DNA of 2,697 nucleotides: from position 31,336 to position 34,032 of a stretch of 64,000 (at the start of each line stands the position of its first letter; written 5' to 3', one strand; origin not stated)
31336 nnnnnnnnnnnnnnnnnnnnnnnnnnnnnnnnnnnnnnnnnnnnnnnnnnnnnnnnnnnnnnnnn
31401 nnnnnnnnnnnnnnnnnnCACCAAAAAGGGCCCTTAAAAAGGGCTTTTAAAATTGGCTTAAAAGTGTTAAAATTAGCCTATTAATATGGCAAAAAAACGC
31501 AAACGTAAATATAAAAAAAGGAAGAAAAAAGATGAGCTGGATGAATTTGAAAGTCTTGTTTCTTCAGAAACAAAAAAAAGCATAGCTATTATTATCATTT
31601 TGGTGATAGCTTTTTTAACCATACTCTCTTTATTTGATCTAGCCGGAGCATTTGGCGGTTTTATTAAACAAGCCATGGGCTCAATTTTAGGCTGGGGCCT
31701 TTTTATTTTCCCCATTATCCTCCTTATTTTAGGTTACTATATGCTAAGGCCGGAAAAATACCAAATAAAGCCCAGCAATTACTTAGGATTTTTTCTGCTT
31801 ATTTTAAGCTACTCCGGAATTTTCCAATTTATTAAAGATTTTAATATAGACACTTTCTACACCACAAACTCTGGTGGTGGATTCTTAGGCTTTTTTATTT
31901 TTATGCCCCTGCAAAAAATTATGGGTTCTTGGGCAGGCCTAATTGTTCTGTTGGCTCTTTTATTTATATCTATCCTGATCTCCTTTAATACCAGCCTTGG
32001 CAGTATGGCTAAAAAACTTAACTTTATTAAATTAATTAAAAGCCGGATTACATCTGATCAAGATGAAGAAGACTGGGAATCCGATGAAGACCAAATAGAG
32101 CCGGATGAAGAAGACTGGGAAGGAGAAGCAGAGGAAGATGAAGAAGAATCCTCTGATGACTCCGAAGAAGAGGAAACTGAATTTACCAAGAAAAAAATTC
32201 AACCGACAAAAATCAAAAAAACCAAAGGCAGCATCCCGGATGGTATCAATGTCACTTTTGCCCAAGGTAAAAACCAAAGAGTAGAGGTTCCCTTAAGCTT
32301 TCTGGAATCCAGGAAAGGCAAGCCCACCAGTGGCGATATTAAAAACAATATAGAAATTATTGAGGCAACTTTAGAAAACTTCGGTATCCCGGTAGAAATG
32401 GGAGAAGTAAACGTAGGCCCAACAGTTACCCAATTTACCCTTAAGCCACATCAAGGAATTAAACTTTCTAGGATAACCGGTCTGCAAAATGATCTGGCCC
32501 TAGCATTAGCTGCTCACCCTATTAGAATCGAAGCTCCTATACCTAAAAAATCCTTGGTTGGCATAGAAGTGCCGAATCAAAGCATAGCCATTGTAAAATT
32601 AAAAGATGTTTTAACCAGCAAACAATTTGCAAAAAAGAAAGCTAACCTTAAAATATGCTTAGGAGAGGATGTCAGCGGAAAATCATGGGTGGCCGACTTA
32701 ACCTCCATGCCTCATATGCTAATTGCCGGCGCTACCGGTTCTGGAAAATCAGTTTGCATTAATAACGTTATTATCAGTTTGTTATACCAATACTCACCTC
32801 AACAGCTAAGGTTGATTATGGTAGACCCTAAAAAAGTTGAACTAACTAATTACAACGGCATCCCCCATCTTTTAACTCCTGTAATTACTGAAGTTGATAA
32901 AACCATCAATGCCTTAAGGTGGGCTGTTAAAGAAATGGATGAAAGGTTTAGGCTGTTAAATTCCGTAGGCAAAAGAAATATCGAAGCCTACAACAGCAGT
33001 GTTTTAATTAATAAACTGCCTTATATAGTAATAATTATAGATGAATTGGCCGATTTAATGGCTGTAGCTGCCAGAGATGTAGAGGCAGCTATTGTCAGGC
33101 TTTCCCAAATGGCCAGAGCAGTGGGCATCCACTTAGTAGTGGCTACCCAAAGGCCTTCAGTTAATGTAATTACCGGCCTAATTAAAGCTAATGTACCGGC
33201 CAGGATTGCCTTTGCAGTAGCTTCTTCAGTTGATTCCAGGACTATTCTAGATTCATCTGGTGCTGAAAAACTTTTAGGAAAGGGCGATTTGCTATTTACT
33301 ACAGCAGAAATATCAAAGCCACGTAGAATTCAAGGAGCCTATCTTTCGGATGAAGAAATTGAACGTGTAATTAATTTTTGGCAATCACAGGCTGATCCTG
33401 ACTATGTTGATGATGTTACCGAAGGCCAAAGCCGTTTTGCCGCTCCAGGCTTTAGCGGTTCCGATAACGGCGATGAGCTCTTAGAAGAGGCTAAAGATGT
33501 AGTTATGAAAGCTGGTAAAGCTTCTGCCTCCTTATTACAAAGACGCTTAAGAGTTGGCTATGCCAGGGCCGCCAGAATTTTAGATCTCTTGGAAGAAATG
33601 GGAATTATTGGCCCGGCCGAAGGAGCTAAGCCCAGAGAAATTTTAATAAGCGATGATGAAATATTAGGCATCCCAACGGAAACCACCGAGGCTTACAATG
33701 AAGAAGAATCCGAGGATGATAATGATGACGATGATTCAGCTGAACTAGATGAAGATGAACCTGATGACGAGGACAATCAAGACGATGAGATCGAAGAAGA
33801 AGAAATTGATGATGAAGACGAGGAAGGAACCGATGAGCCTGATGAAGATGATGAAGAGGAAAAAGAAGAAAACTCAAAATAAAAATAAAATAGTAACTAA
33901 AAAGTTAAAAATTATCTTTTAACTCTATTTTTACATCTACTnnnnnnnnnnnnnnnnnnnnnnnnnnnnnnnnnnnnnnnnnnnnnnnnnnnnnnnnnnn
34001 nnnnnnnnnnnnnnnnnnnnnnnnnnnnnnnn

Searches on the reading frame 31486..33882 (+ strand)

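Call 8: search_protein_families(library=pfam, proteins=[window:31486-33882:+], max_evalue=0.001)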
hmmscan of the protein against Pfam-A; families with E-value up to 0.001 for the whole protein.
window:31486-33882:+ (798 aa): 4 families
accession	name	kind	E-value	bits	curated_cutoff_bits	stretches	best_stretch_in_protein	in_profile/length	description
PF01580.24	FtsK_SpoIIIE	-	9.6e-63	212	24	1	372-559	2-221/221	FtsK/SpoIIIE family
PF09397.16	FtsK_gamma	-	5.8e-27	93.6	30.6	1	661-721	2-62/63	Ftsk gamma domain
PF17854.6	FtsK_alpha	-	7.5e-27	93.9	22.9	1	278-364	15-101/101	FtsK alpha domain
PF13491.11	FtsK_4TM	-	3e-12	47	23.1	1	52-178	46-170/171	4TM region of DNA translocase FtsK/SpoIIIE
